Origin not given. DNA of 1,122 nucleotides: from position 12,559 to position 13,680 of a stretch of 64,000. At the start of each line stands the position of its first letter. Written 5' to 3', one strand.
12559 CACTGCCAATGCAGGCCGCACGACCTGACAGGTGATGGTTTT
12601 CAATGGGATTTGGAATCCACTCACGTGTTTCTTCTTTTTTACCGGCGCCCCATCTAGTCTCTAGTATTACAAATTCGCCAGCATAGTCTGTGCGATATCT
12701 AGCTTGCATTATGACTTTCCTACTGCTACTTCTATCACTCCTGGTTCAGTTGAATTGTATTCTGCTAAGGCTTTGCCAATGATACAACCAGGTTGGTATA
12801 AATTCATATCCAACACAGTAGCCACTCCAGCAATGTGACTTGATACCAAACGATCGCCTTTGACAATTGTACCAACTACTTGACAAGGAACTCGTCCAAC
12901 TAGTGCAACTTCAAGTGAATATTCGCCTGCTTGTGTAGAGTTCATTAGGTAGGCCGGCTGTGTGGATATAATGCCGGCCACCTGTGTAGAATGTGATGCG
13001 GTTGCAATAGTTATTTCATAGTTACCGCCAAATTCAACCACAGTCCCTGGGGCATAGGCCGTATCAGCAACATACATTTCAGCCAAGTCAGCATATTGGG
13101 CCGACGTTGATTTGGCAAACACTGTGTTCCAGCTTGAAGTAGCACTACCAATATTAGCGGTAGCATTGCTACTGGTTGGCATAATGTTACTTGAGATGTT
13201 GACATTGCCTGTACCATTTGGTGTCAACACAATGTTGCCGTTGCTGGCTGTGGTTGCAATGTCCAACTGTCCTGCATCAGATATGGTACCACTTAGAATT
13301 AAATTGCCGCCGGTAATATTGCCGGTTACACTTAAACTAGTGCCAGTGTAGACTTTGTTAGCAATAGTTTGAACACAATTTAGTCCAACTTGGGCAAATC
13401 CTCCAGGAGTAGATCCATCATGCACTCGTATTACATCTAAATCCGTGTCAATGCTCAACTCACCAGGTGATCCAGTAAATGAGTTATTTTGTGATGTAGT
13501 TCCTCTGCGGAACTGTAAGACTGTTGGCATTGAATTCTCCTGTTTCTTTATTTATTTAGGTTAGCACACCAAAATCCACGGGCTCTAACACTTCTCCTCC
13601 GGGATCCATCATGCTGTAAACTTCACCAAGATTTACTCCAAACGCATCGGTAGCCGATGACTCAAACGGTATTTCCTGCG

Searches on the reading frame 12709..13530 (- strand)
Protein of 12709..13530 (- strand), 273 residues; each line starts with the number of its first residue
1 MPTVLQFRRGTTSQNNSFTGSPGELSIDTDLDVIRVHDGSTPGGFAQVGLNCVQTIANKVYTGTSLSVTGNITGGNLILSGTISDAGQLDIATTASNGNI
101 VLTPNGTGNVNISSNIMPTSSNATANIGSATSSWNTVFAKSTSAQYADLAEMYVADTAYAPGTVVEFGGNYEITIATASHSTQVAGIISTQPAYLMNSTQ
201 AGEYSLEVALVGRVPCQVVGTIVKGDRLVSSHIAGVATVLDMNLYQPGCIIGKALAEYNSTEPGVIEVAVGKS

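Call 42: search_protein_families(library=phrogs, proteins=[window:12709-13530:-], max_evalue=0.001)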
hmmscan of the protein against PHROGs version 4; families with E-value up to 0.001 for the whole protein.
window:12709-13530:- (273 aa): 3 families
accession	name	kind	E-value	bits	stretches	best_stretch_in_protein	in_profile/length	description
phrog_6427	-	unknown function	1.9e-13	50.8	1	140-237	544-640/675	-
phrog_9648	-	tail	2.1e-11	45.2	1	1-80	1-79/152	tail protein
phrog_22593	-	unknown function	1e-08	35.7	1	121-239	251-370/400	-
